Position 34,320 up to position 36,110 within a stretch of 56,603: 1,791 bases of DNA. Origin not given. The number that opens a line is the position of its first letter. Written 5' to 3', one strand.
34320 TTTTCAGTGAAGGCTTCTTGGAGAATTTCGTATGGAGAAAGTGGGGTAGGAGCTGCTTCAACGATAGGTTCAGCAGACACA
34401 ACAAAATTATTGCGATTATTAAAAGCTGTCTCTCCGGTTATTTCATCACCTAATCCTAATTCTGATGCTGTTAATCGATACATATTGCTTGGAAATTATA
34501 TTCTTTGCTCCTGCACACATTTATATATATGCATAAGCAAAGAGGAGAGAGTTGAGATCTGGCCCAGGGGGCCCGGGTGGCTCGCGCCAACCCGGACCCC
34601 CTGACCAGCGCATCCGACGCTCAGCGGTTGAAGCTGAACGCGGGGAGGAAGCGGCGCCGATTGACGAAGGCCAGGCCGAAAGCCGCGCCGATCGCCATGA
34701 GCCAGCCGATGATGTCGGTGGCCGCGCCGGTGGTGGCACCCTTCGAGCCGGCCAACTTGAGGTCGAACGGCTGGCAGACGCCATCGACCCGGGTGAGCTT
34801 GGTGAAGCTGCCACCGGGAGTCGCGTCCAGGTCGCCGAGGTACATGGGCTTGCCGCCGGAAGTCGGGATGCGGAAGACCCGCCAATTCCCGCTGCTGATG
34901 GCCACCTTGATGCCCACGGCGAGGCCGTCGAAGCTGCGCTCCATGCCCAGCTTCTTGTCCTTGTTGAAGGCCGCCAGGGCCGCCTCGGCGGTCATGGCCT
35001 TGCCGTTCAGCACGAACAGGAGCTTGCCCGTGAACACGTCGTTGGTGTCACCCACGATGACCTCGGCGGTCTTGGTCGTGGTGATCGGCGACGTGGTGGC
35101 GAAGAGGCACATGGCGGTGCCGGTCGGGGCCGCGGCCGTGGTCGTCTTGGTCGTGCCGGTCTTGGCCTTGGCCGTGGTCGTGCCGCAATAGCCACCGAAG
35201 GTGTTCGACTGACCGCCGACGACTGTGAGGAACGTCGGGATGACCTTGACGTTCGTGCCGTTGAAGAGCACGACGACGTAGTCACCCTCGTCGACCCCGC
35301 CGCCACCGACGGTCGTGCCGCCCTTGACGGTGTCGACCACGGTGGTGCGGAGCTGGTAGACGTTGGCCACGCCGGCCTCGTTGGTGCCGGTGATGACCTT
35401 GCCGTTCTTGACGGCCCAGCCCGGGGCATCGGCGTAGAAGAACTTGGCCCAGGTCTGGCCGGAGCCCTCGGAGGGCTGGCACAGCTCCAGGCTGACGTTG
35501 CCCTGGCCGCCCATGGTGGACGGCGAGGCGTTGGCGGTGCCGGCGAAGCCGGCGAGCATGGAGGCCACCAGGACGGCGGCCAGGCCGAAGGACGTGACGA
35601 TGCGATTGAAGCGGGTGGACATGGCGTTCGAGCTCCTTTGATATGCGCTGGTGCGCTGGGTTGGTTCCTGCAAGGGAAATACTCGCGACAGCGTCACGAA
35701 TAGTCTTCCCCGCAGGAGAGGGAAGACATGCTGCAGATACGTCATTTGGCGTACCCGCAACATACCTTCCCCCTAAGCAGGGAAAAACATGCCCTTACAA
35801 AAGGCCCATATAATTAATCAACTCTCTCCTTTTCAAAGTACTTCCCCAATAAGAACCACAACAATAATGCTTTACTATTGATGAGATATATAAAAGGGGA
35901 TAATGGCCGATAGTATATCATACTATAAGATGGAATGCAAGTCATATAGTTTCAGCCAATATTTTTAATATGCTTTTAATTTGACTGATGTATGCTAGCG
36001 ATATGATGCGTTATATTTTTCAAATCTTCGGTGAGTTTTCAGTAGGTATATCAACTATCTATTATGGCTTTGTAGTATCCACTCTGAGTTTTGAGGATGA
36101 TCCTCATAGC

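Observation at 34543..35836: Cassette 7: 1.3-kb very GC-rich surface-protein gene bounded by perfect 13-bp terminal inverted repeats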

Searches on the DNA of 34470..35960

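Call 110: search_rna_families(source=window, start=34470, end=35960, threshold=evalue, max_evalue=10)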
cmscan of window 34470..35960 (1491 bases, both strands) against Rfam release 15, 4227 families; matches with E-value up to 10: 13.
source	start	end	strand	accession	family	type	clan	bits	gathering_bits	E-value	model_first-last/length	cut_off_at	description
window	34944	35028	+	RF03685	MIR9677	Gene; miRNA;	-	21.4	90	0.54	1-87/87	no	MIR9677 microRNA precursor family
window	34558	34609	+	RF00981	mir-939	Gene; miRNA;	-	21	84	1.2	1-82/82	no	mir-939 microRNA precursor family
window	34548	34621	-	RF03703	mir-3622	Gene; miRNA;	-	20.3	78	1.3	1-84/84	no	mir-3622 microRNA precursor family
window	34539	34627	-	RF04166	mir-2278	Gene; miRNA;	-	17.5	93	5.7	1-96/96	no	mir-2278 microRNA precursor family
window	35000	35090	+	RF03240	MIR5534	Gene; miRNA;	-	17.2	79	5.2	1-102/102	no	MIR5534 microRNA precursor family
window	34950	35022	+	RF00178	mir-24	Gene; miRNA;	-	16.3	50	2.6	1-69/69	no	mir-24 microRNA precursor family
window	35663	35722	-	RF03290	mir-9428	Gene; miRNA;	-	16.1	81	4.9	1-68/68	no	mir-9428 microRNA precursor family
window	34503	34541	-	RF04252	mir-8186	Gene; miRNA;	-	15.4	80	7.4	1-61/61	no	mir-8186 microRNA precursor family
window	34705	34780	+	RF01276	sR53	Gene; snRNA; snoRNA; CD-box;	-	12.5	49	6.3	1-60/60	no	Small nucleolar RNA sR53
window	35386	35460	+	RF01142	sR19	Gene; snRNA; snoRNA; CD-box;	-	11.4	45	9.9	1-63/63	no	Small nucleolar RNA sR19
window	34560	34607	-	RF02816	HBV_PRE_1151-1410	Cis-reg;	-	11.2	82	2.9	1-45/259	no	Hepatitis B virus post-transcriptional regulatory element 1151-1410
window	34563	34607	+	RF02602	BASRCI414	Gene; sRNA;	-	11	270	9.1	61-106/229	no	Brucella sRNA CI414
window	34608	34688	+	RF02225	sX6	Gene; sRNA;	-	10.5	40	5.8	47-171/342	no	Proteobacterial sRNA sX6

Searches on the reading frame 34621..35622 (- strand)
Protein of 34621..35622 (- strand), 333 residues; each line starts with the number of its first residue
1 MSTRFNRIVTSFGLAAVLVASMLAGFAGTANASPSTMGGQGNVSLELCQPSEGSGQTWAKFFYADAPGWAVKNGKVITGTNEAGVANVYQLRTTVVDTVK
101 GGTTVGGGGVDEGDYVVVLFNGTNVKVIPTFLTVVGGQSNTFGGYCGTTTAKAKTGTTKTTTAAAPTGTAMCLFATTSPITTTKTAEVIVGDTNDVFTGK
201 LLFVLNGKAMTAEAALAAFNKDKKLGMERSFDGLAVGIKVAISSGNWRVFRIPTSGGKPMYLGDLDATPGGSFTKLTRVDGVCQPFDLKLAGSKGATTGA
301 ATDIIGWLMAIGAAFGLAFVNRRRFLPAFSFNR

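Call 8: search_protein_families(library=pfam, proteins=[window:34621-35622:-], max_evalue=0.01)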
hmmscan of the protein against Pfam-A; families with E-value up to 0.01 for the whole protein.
window:34621-35622:- (333 aa): 0 families

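Call 9: search_protein_families(library=ncbifam, proteins=[window:34621-35622:-], max_evalue=0.1)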
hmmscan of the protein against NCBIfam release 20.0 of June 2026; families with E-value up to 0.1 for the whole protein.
window:34621-35622:- (333 aa): 0 families

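Call 10: find_homologous_proteins(query=window:34621-35622:-, max_evalue=0.001)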
Query window:34621-35622:- (333 aa): 5 proteins with E <= 0.001 among 8000 candidates.
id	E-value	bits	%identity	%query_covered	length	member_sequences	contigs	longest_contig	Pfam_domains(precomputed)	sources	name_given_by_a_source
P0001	6.3e-212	720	100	100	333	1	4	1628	-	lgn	-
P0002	3.6e-85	304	52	97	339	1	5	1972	-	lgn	-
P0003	4.4e-85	304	51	100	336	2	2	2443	-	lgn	-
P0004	2.3e-69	252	45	100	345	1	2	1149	-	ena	-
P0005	2.7e-50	189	42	98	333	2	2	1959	-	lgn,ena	-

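Call 11: find_encoding_contigs(protein=P0001, flank=10000, max_places=10)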
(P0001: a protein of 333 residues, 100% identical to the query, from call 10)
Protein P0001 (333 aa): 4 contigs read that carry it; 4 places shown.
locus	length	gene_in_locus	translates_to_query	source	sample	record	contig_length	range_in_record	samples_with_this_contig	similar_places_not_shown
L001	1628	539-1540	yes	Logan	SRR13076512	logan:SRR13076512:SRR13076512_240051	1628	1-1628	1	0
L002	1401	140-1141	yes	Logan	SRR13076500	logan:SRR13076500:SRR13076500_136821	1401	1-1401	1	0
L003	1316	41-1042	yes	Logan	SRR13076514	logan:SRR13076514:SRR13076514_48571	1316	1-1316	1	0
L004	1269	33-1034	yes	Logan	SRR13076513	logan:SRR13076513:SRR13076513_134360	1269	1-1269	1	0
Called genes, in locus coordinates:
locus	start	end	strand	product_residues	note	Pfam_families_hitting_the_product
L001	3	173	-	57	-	?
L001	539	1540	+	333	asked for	-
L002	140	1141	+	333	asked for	-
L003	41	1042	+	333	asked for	-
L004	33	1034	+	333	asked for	-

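Call 12: find_encoding_contigs(protein=P0002, flank=10000, max_places=10)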
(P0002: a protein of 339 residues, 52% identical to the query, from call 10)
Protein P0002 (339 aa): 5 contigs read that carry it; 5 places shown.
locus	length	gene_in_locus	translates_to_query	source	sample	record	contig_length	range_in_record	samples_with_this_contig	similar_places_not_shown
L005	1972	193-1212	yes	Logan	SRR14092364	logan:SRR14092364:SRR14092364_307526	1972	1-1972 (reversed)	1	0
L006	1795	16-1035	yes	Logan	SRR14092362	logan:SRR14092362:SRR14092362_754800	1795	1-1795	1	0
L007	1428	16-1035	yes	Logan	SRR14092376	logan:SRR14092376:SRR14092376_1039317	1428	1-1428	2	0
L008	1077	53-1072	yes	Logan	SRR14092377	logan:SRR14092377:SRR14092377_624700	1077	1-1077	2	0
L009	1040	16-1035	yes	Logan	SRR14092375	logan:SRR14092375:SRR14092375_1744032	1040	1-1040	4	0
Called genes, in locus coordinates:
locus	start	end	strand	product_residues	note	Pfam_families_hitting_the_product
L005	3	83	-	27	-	?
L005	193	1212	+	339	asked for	-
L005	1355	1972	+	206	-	?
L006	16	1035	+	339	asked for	-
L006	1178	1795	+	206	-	?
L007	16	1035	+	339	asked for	-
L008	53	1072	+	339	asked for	-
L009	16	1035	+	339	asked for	-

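Call 13: find_encoding_contigs(protein=P0003, flank=10000, max_places=10)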
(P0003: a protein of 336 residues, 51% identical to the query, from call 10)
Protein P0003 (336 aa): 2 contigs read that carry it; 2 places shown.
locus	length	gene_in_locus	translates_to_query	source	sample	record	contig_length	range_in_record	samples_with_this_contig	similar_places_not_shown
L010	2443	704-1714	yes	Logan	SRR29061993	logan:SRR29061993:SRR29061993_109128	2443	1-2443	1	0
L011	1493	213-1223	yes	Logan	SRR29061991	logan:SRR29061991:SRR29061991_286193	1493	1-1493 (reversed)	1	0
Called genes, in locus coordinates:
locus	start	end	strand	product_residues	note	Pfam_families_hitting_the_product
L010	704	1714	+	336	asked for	-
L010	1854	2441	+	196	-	?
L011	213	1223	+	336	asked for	-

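Call 16: find_encoding_contigs(protein=P0004, flank=10000)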
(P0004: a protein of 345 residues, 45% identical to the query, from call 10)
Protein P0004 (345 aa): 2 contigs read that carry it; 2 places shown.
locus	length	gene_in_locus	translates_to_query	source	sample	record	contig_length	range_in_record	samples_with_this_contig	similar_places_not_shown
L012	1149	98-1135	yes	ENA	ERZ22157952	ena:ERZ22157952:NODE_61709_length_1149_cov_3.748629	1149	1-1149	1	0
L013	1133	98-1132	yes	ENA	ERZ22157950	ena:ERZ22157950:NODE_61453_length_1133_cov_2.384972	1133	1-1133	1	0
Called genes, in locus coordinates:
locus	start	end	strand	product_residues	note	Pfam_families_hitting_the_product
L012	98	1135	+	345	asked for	-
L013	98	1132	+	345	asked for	?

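Call 17: find_encoding_contigs(protein=P0005, flank=10000)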
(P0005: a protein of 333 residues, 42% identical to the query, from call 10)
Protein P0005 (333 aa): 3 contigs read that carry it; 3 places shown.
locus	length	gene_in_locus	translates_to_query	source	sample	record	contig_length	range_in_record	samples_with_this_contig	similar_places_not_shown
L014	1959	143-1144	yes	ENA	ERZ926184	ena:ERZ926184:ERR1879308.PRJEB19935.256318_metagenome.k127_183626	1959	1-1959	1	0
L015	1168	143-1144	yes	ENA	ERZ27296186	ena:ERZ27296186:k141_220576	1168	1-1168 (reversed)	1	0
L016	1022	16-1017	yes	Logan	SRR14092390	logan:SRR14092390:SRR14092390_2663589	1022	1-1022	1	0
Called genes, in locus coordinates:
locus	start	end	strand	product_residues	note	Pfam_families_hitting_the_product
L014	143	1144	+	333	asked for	-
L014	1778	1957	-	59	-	?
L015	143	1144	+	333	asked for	-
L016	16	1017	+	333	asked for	-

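Call 26: find_related_loci(query=A1, collection=genome_contigs, flank=10000)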
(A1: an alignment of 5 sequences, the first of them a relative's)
Query A1 (333 aa) in genome_contigs; peptide patterns used: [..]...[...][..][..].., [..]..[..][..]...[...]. (x = any residue, [..] = any of these).
404 stretches matched a pattern, but none encodes a relative of the query by tblastn (E <= 1e-3).

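Call 46: predict_structure(alignment_id=A1)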
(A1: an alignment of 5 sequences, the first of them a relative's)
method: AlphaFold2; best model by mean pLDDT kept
length: 333 residues; sequences in the alignment: 5
mean_pLDDT: 41.6   pTM: 0.34
mean pLDDT of the five models: 41.6, 39.6, 39.2, 39.1, 39.0
residues with pLDDT >= 90: 0; 70-90: 36; 50-70: 55; < 50: 242
segments of 3 or more residues with pLDDT < 50: 1-182, 277-333
pLDDT, mean of each block of 10 residues (from residue 1): 40 42 33 26 29 29 27 30 29 25 27 33 32 27 25 24 25 30 59 59 66 67 81 72 71 65 63 50 28 31 40 46 42 35
secondary structure, 60 per line:
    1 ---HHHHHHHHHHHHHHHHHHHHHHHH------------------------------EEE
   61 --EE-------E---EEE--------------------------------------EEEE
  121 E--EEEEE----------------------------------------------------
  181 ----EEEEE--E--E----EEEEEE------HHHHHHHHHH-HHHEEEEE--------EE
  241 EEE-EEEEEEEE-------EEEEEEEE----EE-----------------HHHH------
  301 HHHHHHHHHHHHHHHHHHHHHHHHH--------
elements in order: H4-27 E58-60 E76-78 E117-121 E124-128 E185-189 E200-205 H212-221 E226-230 E239-243 E245-252 E260-267 H291-294 H301-325

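Call 48: search_protein_representatives(alignment_id=A1)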
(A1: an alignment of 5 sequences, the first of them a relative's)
Query: 5 sequences, 341 profile positions. Proteins with E-value up to 0.001 (for the whole library): 9; up to 1e-10: 7; up to 1e-30: 3. The best 9 are listed.
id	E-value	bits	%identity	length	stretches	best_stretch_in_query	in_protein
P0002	7.7e-184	627.0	-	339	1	1-340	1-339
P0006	1.7e-88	313.5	-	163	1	180-341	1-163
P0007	1.5e-59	218.3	-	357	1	4-310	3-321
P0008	5.4e-27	111.3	-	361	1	3-284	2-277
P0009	1.7e-20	89.9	-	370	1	16-260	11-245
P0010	9.7e-14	67.7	-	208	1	4-156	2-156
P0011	2.9e-12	62.8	-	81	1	263-327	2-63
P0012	2.2e-10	56.7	-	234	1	127-275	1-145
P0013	7.2e-05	38.5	-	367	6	45-82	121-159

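Call 51: fold_search(model_id=the predicted structure, library=pdb)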
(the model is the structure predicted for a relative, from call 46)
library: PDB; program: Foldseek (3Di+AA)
matches with E <= 10: 337; with E <= 0.001: 0
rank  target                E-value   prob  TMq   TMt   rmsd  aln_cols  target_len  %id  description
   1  7kjk_A3               1.5e-02  0.97  0.20  0.43  11.7       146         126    8  The Neck region of Phage XM1 (6-fold symmetry) (released 2021-11-03)
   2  9e7m_Ta               2.7e-02  0.97  0.20  0.55   5.8       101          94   10  In situ cryoEM structure of bacteriophage Ur-lambda tail tip complex (released 2025-11-05)
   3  3qec                  1.3e-01  0.38  0.15  0.29   9.1       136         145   10  Crystal structure of a putative carbohydrate binding protein (PA1324) from Pseudomonas aeruginosa at 2.61 A resolution (released 2011-03-02)
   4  6fwv_B                1.8e-01  0.41  0.15  0.10   6.1        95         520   12  The Bacillus anthracis TIE protein (released 2018-08-08)
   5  6ixy_B                2.4e-01  0.44  0.17  0.13   7.6       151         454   11  X-ray structure of major pilin from C. perfringens SM101 (released 2019-08-14)
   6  6ixy_A                2.5e-01  0.41  0.17  0.13   7.6       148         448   11  X-ray structure of major pilin from C. perfringens SM101 (released 2019-08-14)
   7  5xcb                  2.5e-01  0.33  0.16  0.17   8.1       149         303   11  X-ray structure of domains D1 and D2 of Clostridium perfringens pili protein CppA (released 2018-02-28)
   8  4fxt_J                2.9e-01  0.47  0.17  0.26   5.4       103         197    7  Crystal structure of a DUF3823 family protein (BACOVA_02663) from Bacteroides ovatus ATCC 8483 at 2.77 A resolution (released 2012-07-25)
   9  2d9c_MODEL_1_A        3.2e-01  0.20  0.15  0.29   8.2       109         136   10  Solution structure of the first ig-like domain of signal-regulatory protein beta-1 (SIRP-beta-1) (released 2006-12-09)
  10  4fxt_E                3.4e-01  0.41  0.16  0.25   5.5       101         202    7  Crystal structure of a DUF3823 family protein (BACOVA_02663) from Bacteroides ovatus ATCC 8483 at 2.77 A resolution (released 2012-07-25)
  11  4v96_AA               3.4e-01  0.13  0.15  0.16  14.5       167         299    8  The structure of a 1.8 MDa viral genome injection device suggests alternative infection mechanisms (released 2014-07-09)
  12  9c8f_C                4.3e-01  0.10  0.11  0.14  14.6        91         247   20  Cryo-EM Structure of EV-D68 B3 A-Particle (released 2025-05-21)
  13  9yh9_B                5.2e-01  0.33  0.16  0.28   5.3       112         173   11  Crystal structure of a phage catechol 1,2-dioxygenase identified from a soil metagenomic survey (released 2025-10-08)
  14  6hif_Y                5.5e-01  0.35  0.14  0.43   9.3        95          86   10  Kuenenia stuttgartiensis hydrazine dehydrogenase complex (released 2019-04-17)
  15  4v96_AH               6.2e-01  0.10  0.14  0.15  13.3       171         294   12  The structure of a 1.8 MDa viral genome injection device suggests alternative infection mechanisms (released 2014-07-09)
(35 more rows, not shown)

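Call 52: find_homologous_proteins(query=A5, max_evalue=0.001)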
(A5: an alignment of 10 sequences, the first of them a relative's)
Query A5 (10 sequences) (333 aa, profile of the alignment): 7 proteins with E <= 0.001 among 8000 candidates.
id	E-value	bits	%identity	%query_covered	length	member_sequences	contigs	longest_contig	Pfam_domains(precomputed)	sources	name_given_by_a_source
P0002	3.0e-146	505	52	97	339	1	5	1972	-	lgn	-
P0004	4.2e-138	478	45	100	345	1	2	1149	-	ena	-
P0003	4.8e-138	478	51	100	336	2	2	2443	-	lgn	-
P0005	3.3e-132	459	42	98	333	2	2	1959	-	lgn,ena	-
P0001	2.1e-110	387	100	100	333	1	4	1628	-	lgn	-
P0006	1.5e-60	223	68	49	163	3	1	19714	-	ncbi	-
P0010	8.2e-59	218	27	23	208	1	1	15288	-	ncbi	-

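Call 53: find_encoding_contigs(protein=P0006, flank=10000)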
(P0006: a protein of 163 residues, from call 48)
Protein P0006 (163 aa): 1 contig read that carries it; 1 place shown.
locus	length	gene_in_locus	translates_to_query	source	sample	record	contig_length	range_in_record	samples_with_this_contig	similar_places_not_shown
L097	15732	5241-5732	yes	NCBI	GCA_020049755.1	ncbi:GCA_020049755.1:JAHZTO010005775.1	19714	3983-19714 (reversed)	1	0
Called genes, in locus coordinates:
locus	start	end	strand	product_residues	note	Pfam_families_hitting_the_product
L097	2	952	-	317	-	?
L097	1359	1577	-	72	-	PF02583:Trns_repr_metal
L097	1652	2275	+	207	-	PF01797:Y1_Tnp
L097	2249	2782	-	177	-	PF00208:ELFV_dehydrog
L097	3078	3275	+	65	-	-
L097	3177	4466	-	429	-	PF07497:Rho_RNA_bind, PF08206:OB_RNB (faint), PF00006:ATP-synt_ab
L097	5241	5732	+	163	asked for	-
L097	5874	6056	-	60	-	-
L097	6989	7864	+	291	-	-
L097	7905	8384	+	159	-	-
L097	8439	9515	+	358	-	PF00579:tRNA-synt_1b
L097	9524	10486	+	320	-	PF00551:Formyl_trans_N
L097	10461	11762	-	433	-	PF08245:Mur_ligase_M, PF27239:FOL3_C (faint), PF02875:Mur_ligase_C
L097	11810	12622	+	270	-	PF00535:Glycos_transf_2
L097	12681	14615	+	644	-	PF00999:Na_H_Exchanger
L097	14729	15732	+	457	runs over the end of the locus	-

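Call 54: find_encoding_contigs(protein=P0010, flank=10000)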
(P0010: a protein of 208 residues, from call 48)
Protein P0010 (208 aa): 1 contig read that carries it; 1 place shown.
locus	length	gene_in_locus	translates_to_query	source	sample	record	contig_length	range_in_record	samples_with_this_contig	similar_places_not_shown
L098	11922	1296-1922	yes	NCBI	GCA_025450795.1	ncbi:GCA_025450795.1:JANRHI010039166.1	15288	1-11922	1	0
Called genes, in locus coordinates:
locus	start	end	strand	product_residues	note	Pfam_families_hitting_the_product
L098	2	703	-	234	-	?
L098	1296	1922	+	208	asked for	-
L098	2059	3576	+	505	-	-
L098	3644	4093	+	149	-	-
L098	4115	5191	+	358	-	PF00579:tRNA-synt_1b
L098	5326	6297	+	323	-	PF00551:Formyl_trans_N, PF02911:Formyl_trans_C (faint)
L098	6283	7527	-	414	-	PF08245:Mur_ligase_M, PF27239:FOL3_C, PF02875:Mur_ligase_C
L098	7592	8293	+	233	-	PF18484:CDCA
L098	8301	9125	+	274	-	PF00535:Glycos_transf_2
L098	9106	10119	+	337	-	PF00534:Glycos_transf_1, PF13692:Glyco_trans_1_4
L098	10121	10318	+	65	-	-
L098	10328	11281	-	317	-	PF01207:Dus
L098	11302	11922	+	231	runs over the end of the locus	-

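Call 86: find_related_loci(query=A1, collection=viral_contigs, flank=5000)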
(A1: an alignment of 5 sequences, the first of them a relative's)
Query A1 (333 aa) in viral_contigs; peptide patterns used: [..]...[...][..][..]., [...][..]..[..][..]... (x = any residue, [..] = any of these).
52 stretches matched a pattern, but none encodes a relative of the query by tblastn (E <= 1e-3).

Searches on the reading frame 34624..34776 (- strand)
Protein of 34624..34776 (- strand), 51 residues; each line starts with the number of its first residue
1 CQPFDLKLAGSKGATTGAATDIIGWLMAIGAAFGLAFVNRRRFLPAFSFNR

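Call 67: search_protein_families(library=ncbifam, proteins=[window:34624-34776:-], max_evalue=10)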
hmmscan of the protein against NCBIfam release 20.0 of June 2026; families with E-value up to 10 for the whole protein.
seq(51 aa): 1 family
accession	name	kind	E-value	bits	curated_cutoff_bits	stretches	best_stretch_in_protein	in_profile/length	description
TIGR03901.2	MYXO-CTERM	domain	0.13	12.6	20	1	14-42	7-32/34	MYXO-CTERM sorting domain-containing protein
